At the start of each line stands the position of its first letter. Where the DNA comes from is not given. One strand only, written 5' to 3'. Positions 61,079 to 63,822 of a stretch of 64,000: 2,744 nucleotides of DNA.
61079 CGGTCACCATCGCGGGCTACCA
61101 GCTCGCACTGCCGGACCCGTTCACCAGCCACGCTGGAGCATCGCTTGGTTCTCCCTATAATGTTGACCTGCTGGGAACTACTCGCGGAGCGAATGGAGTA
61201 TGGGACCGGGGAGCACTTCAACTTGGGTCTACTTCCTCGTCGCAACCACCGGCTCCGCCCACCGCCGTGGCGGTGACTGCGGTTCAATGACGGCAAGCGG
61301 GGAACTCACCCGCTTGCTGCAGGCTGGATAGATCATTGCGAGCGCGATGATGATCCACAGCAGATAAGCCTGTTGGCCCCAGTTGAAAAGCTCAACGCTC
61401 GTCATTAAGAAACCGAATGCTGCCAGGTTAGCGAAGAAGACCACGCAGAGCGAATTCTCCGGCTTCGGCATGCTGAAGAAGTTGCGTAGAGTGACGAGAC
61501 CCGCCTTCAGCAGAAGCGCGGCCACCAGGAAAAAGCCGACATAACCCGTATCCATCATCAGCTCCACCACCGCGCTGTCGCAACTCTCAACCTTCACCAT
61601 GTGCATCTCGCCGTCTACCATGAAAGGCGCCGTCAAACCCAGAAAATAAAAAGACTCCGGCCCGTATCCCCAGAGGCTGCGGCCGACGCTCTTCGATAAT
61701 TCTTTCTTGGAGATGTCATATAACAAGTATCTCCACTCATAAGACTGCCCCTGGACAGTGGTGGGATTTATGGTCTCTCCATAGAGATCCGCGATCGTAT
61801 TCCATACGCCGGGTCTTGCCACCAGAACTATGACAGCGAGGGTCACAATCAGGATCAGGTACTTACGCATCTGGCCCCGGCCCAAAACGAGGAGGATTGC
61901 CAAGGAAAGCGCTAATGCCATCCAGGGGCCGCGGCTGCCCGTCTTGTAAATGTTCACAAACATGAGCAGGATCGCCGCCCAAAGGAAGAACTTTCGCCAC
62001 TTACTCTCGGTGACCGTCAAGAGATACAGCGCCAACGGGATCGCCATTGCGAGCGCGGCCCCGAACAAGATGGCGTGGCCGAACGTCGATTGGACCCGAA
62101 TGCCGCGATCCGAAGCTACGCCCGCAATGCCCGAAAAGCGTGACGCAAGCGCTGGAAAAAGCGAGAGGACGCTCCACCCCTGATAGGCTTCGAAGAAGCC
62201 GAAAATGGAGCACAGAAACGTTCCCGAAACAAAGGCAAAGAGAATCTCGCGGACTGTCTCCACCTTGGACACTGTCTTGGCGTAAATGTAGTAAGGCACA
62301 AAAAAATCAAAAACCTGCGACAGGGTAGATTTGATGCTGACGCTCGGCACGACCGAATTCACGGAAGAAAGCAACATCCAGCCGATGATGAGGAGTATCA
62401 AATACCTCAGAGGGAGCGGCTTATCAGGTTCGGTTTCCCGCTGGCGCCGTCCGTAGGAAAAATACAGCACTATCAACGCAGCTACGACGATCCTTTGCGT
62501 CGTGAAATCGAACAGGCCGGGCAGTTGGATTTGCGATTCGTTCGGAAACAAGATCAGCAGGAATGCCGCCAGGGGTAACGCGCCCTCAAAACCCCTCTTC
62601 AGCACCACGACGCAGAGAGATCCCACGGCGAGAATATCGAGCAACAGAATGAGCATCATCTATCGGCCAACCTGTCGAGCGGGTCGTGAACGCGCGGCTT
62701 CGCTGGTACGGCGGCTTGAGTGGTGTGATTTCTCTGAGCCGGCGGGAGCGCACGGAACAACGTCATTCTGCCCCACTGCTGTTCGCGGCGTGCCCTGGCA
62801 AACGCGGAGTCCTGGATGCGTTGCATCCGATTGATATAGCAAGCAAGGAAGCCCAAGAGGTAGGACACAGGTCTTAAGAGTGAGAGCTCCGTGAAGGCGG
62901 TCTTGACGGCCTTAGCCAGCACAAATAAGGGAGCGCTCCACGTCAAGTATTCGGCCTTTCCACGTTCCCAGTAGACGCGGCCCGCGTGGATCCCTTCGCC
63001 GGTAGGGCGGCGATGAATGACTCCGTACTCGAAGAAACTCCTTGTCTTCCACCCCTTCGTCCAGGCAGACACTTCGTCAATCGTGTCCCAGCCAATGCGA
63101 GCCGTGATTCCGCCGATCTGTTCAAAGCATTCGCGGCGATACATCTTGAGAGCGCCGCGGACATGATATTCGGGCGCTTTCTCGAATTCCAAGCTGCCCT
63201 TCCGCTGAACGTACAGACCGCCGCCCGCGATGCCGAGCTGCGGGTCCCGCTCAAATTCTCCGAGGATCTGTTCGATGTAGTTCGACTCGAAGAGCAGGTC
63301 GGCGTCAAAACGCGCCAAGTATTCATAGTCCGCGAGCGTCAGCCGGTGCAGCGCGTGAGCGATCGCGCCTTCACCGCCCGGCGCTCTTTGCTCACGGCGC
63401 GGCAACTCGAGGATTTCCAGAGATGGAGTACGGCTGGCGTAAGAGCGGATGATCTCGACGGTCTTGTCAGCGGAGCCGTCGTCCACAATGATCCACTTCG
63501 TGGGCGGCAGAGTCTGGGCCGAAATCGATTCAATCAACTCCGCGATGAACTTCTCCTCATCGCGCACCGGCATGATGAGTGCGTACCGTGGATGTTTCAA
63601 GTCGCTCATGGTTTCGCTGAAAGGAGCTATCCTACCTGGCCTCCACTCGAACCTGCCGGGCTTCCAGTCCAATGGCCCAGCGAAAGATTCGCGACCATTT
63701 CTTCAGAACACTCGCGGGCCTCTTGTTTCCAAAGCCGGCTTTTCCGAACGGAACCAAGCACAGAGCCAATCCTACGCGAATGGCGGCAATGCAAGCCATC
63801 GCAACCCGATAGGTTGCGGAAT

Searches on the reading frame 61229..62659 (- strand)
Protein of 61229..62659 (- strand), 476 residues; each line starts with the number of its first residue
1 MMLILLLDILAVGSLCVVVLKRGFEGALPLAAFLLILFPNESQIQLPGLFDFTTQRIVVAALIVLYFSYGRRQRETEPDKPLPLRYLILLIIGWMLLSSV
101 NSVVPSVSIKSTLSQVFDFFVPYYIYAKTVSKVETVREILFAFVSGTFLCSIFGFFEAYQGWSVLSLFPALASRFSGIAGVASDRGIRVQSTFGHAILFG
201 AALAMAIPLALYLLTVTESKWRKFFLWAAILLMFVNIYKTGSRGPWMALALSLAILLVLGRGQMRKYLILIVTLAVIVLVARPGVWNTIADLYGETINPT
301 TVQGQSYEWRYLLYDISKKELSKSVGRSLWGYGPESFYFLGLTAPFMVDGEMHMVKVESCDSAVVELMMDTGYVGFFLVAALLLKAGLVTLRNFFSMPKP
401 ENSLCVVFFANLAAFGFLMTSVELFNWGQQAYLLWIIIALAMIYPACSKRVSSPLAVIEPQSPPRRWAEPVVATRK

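Call 60: search_protein_families(library=pfam, proteins=[window:61229-62659:-], max_evalue=0.001)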
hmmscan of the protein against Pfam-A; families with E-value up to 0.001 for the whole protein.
window:61229-62659:- (476 aa): 1 family
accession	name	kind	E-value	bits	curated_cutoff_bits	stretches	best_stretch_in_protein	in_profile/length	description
PF04932.20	Wzy_C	-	7.8e-11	42.4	31.7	1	228-379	1-148/149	O-Antigen ligase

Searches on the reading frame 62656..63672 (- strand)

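Call 60: search_protein_families(library=pfam, proteins=[window:62656-63672:-], max_evalue=0.001)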
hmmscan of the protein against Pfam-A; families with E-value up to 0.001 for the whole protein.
window:62656-63672:- (338 aa): 2 families
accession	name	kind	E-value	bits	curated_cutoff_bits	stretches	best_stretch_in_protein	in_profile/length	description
PF00535.33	Glycos_transf_2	-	4.8e-21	75.8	23.3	1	32-165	2-127/168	Glycosyl transferase family 2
PF13641.12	Glyco_tranf_2_3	-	2.2e-09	38.1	27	1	28-180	1-143/230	Glycosyltransferase like family 2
